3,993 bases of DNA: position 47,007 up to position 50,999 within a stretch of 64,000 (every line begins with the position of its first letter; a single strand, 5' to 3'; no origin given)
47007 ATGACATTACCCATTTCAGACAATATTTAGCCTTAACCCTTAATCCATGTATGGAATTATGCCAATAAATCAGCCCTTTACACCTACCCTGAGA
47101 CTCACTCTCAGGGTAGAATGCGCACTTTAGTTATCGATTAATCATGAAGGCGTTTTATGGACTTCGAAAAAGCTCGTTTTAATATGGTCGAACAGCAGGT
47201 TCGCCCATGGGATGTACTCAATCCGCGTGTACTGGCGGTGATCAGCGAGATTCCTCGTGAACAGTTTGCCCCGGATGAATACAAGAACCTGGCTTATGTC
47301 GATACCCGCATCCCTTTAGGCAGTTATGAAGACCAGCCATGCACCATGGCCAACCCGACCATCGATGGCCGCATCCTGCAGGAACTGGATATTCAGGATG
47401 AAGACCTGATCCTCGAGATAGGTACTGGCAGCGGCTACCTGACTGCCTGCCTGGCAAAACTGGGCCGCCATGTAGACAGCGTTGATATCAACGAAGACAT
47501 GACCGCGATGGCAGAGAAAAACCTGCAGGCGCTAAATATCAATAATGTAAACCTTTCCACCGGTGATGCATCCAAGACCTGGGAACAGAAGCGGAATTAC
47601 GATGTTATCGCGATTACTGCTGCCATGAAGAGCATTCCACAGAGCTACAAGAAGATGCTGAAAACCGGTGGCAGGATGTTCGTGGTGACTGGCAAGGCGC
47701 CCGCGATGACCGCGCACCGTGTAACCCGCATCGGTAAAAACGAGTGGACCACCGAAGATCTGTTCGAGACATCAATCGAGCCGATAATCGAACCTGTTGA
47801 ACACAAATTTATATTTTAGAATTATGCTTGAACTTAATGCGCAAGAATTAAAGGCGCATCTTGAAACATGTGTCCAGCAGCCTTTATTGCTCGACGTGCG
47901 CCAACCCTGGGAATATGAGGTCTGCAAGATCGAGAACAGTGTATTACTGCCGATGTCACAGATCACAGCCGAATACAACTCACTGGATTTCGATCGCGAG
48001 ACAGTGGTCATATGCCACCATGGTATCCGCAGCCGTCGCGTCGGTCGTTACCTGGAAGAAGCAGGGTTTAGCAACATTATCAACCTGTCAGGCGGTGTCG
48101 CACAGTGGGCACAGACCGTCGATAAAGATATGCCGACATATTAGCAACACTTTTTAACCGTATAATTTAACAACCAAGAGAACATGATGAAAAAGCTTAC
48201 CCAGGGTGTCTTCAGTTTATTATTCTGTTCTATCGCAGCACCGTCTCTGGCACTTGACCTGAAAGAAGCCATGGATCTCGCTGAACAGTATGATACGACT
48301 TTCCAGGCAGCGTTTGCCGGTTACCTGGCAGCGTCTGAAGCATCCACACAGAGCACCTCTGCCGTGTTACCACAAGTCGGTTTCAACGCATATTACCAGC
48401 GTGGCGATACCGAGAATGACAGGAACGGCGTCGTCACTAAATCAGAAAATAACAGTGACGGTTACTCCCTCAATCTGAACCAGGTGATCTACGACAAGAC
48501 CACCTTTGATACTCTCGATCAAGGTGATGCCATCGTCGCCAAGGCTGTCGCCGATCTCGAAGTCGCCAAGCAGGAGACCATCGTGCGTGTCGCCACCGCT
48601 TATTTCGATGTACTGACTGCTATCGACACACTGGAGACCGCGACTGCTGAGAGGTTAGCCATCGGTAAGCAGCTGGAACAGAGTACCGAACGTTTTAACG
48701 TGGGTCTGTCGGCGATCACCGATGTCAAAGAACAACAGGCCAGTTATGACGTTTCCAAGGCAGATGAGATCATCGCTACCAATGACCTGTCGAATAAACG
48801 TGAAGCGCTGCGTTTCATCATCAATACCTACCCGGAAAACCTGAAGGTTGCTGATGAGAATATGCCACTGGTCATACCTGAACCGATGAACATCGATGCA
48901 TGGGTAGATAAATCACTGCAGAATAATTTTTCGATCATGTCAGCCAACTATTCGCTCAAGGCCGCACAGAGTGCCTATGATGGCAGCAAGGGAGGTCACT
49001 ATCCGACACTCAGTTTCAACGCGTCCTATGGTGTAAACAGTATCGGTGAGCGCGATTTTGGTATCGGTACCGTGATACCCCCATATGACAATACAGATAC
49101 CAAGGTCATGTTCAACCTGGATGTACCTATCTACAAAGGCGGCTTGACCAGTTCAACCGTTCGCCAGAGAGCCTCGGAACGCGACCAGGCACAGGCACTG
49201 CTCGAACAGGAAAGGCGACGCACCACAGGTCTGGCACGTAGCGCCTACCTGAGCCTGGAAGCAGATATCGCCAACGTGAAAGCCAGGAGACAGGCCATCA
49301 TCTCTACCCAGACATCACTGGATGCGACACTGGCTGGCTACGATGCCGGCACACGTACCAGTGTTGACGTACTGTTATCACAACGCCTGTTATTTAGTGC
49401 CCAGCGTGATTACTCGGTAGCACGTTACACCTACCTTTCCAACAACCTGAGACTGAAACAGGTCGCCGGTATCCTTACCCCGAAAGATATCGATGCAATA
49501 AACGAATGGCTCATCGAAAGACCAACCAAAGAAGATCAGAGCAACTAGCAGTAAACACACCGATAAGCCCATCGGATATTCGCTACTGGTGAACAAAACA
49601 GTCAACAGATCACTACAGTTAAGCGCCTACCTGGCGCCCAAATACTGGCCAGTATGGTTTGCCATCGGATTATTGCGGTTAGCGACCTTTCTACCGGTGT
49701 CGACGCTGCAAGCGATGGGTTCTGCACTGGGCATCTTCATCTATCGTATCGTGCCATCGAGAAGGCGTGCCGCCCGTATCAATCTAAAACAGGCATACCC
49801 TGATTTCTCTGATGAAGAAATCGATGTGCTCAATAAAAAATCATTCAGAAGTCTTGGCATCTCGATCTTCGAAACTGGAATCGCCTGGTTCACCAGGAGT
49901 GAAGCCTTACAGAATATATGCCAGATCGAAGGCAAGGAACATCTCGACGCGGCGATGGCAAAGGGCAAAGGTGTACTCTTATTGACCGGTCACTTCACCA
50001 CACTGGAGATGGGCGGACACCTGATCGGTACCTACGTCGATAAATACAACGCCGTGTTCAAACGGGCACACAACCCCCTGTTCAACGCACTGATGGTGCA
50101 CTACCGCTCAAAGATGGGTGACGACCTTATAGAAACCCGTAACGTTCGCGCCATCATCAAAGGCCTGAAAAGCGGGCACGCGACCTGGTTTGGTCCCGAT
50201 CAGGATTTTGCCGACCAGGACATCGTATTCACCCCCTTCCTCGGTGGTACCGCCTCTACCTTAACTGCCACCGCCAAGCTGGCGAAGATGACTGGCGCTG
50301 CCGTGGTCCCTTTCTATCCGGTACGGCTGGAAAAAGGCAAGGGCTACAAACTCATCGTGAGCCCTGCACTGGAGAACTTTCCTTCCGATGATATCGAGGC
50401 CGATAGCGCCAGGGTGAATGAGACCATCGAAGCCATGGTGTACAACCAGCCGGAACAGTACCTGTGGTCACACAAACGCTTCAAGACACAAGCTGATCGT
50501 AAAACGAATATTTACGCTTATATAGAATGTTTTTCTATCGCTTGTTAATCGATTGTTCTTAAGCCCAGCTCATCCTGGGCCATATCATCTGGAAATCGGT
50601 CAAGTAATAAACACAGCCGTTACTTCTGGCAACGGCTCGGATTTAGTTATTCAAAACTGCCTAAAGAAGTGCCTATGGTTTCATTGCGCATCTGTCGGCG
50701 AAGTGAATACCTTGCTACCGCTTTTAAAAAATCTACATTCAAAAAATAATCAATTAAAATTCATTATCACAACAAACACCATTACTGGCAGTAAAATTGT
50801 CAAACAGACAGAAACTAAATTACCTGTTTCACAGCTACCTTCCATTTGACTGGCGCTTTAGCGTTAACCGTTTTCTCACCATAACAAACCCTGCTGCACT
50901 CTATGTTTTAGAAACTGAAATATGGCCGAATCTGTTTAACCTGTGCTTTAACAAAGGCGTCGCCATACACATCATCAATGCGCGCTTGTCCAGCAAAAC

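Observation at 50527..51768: waaA (Kdo transferase) broken by two to three +1 frameshifts at homopolymers within its first 300 nt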

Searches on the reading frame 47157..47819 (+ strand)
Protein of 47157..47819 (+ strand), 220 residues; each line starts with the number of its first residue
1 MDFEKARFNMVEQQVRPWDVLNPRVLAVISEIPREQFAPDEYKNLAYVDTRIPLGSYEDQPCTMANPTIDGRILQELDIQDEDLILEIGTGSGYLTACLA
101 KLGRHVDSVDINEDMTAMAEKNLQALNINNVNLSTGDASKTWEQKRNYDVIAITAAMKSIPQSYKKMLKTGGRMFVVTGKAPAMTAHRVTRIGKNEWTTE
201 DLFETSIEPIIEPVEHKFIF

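Call 8: search_protein_families(library=pfam, proteins=[window:47157-47819:+], max_evalue=0.01)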
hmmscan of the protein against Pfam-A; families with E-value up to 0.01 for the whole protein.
window:47157-47819:+ (220 aa): 22 families
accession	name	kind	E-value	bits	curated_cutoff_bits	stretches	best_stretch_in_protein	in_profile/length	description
PF01135.25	PCMT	-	9.1e-36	124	20.3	1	20-200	16-195/210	Protein-L-isoaspartate(D-aspartate) O-methyltransferase (PCMT)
PF13649.12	Methyltransf_25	-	3.7e-12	47.2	27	1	85-169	1-87/97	Methyltransferase domain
PF13847.12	Methyltransf_31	-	3.7e-11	43.3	27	1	83-180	5-113/145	Methyltransferase domain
PF00398.26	RrnaAD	-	1.5e-08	34.5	24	1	66-141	15-88/263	Ribosomal RNA adenine dimethylase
PF05175.20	MTS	-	2.2e-08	34.3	23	1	74-178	24-140/170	Methyltransferase small domain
PF08241.18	Methyltransf_11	-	4.1e-08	34.2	21.2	1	86-169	1-88/95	Methyltransferase domain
PF13489.12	Methyltransf_23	-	8e-08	32.6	27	1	80-174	21-114/164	Methyltransferase domain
PF08242.18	Methyltransf_12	-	1.5e-07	32.5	30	1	86-160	1-78/98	Methyltransferase domain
PF01209.24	Ubie_methyltran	-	3.3e-07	30.3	20.1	1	84-180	50-155/233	ubiE/COQ5 methyltransferase family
PF06325.19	PrmA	-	4.3e-06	26.9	22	1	75-175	156-257/296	Ribosomal protein L11 methyltransferase (PrmA)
PF02390.23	Methyltransf_4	-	0.00013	22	24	1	83-141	3-63/173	Putative methyltransferase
PF01189.24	Methyltr_RsmB-F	-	0.00016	21.8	27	1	76-151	3-83/199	16S rRNA methyltransferase RsmB/F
PF09445.16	Methyltransf_15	-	0.00021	21.3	22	1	84-161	3-80/165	RNA cap guanine-N2 methyltransferase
PF03848.20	TehB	-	0.00023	21.1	20.4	1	74-157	23-105/193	Tellurite resistance protein TehB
PF01596.23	Methyltransf_3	-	0.00028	20.7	22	1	70-169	32-142/204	O-methyltransferase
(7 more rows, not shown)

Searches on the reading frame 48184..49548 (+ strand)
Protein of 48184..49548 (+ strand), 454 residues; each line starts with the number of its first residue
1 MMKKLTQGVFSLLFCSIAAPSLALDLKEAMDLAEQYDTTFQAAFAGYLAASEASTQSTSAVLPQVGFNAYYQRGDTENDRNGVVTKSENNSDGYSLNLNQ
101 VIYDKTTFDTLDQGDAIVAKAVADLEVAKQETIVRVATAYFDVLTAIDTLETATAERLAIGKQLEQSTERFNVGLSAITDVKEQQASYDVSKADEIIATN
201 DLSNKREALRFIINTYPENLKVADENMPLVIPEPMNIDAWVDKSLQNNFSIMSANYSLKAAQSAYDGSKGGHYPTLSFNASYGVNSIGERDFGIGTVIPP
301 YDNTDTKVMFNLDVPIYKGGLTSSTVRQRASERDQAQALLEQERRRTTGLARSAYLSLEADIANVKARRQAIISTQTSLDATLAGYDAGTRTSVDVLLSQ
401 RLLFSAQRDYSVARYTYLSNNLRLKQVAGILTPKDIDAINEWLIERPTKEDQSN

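Call 8: search_protein_families(library=pfam, proteins=[window:48184-49548:+], max_evalue=0.01)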
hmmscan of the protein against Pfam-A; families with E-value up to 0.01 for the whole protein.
window:48184-49548:+ (454 aa): 1 family
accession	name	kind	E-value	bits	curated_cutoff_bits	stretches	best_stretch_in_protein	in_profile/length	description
PF02321.23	OEP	-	3.8e-52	177.3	22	2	238-429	2-187/187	Outer membrane efflux protein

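Call 21: list_cluster_members(proteins=[window:48184-49548:+, window:53745-54836:+, window:54886-55626:+, window:57259-59307:+, window:59337-60686:+, window:60702-61640:+, window:51979-52716:-, window:35250-36620:+, window:50797-51768:+, window:45025-47013:-])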
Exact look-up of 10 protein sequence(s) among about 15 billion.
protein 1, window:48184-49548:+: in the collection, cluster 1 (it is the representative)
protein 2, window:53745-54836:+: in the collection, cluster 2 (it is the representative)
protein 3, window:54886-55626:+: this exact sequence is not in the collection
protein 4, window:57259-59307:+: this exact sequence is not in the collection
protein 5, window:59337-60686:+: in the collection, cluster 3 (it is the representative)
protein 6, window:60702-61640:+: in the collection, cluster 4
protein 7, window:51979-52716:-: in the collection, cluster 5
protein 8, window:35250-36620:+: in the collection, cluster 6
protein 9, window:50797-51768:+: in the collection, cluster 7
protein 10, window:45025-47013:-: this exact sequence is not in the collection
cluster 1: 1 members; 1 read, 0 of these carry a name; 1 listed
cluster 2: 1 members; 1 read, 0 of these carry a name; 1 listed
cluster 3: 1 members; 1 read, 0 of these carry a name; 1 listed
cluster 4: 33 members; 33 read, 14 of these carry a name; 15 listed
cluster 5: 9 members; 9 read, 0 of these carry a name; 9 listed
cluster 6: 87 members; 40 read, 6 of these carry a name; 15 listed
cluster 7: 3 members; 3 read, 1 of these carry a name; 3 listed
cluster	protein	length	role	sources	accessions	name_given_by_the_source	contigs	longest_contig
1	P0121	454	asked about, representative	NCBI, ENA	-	-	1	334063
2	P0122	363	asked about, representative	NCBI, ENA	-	-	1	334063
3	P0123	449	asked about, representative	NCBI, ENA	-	-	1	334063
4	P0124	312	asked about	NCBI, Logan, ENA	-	-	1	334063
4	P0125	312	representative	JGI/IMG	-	UDP-glucuronate decarboxylase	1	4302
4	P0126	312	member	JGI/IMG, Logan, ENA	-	UDP-glucuronate decarboxylase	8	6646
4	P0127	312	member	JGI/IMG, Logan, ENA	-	UDP-glucuronate decarboxylase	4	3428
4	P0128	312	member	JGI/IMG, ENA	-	UDP-glucuronate decarboxylase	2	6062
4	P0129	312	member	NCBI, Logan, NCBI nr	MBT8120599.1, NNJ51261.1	MAG: SDR family oxidoreductase [Gammaproteobacteria bacterium] | SDR family oxidoreductase [Gammaproteobacteria bacterium]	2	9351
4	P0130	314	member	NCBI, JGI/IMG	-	UDP-glucuronate decarboxylase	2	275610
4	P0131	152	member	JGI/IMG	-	UDP-glucuronate decarboxylase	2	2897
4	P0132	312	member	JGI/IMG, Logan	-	UDP-glucuronate decarboxylase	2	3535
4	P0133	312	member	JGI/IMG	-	UDP-glucuronate decarboxylase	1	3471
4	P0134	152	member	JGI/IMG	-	UDP-glucuronate decarboxylase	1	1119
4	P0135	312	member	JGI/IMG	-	UDP-glucuronate decarboxylase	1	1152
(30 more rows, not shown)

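Call 23: find_encoding_contigs(protein=window:48184-49548:+, flank=5000, max_places=5)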
Protein window:48184-49548:+ (454 aa): no gene with exactly this product is on record in the collection.

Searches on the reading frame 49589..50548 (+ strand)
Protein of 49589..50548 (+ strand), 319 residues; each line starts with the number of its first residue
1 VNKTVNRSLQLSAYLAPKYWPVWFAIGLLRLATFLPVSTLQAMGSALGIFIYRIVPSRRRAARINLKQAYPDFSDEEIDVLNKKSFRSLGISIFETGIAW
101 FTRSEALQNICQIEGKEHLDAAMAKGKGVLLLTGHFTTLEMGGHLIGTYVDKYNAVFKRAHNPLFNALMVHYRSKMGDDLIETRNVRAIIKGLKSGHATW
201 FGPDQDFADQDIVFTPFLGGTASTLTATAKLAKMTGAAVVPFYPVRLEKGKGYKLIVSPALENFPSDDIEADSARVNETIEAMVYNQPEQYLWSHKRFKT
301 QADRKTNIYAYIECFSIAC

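Call 8: search_protein_families(library=pfam, proteins=[window:49589-50548:+], max_evalue=0.01)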
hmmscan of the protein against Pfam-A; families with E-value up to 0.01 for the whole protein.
window:49589-50548:+ (319 aa): 1 family
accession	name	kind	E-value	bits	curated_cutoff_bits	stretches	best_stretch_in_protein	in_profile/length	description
PF03279.18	Lip_A_acyltrans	-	4.4e-71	239.9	22.3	1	13-300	7-295/295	Bacterial lipid A biosynthesis acyltransferase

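Call 54: find_homologous_proteins(query=window:49589-50548:+, max_evalue=1e-60)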
Query window:49589-50548:+ (319 aa): 1280 proteins with E <= 1e-60 among 3811 candidates; the best 120 are listed.
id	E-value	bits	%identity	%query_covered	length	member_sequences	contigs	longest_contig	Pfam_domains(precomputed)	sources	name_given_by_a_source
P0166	4.8e-187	638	91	97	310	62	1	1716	PF03279.19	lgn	-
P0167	2.0e-182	623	87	97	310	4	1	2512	PF03279.19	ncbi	-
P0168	2.5e-181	620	87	97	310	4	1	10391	PF03279.19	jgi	jgi:KDO2-lipid IV(A) lauroyltransferase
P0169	3.9e-180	616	86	97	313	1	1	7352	PF03279.19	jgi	jgi:Kdo2-lipid IVA lauroyltransferase/acyltransferase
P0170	1.4e-179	614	86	97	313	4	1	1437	PF03279.19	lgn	-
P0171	5.6e-179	612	85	97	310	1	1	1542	PF03279.19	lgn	-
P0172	7.8e-179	611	84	97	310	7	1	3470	PF03279.19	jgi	jgi:KDO2-lipid IV(A) lauroyltransferase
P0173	8.4e-179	611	85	97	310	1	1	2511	PF03279.19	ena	-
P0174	7.7e-178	608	85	97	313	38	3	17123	PF03279.19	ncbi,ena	-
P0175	9.1e-178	608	86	97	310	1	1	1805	PF03279.19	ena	-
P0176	1.1e-177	608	85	97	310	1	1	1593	PF03279.19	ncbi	-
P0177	2.1e-177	607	85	97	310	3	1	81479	PF03279.19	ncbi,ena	-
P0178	2.4e-177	607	85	97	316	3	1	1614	PF03279.19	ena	-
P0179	1.3e-176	604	84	97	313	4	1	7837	PF03279.19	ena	-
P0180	6.1e-176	602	84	97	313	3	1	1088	PF03279.19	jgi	jgi:KDO2-lipid IV(A) lauroyltransferase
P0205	2.1e-163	561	93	84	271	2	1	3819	PF03279.19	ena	-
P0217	6.6e-159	546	91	83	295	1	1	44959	PF03279.19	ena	-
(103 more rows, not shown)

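Call 55: find_encoding_contigs(protein=P0217, flank=6000, max_places=3)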
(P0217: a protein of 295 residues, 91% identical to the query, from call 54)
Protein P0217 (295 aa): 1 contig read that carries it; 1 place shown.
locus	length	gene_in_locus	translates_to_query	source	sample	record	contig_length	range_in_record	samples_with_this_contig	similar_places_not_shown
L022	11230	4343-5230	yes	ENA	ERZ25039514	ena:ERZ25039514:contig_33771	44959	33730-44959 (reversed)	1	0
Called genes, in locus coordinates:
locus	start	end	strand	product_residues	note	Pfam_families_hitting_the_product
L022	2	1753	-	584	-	?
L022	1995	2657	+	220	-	PF01135:PCMT, PF00398:RrnaAD, PF13489:Methyltransf_23, PF01209:Ubie_methyltran, PF05175:MTS, PF13847:Methyltransf_31, PF08241:Methyltransf_11, PF08242:Methyltransf_12, +2 more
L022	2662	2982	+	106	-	PF00581:Rhodanese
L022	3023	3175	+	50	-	-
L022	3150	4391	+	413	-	PF02321:OEP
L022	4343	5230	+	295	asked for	PF03279:Lip_A_acyltrans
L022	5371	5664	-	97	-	-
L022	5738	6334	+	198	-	PF04413:Glycos_transf_N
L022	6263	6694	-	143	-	PF06293:Kdo (weak)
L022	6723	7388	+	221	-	PF01075:Glyco_transf_9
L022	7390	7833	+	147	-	PF01075:Glyco_transf_9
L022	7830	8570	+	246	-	PF02348:CTP_transf_3, PF12804:NTP_transf_3 (weak)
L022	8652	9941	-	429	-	PF16656:Pur_ac_phosph_N, PF00149:Metallophos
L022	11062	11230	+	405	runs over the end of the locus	PF00884:Sulfatase, PF01663:Phosphodiest (faint)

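Call 56: find_encoding_contigs(protein=P0205, flank=4000, max_places=3)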
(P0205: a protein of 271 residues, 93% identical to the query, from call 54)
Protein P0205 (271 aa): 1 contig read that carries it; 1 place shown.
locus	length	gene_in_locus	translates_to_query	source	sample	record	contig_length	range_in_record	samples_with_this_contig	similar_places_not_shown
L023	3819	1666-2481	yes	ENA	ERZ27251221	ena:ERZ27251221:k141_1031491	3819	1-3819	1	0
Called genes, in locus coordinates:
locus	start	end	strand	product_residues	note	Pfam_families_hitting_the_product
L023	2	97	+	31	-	?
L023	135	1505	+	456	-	PF02321:OEP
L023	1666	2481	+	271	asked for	PF03279:Lip_A_acyltrans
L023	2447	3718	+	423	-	PF04413:Glycos_transf_N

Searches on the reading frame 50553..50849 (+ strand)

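Call 8: search_protein_families(library=pfam, proteins=[window:50553-50849:+], max_evalue=0.01)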
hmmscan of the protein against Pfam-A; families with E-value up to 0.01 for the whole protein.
window:50553-50849:+ (98 aa): 1 family
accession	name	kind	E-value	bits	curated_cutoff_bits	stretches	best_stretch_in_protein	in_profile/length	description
PF04413.22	Glycos_transf_N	-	6.3e-14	52.4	23.9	1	38-87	16-65/179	3-Deoxy-D-manno-octulosonic-acid transferase (kdotransferase)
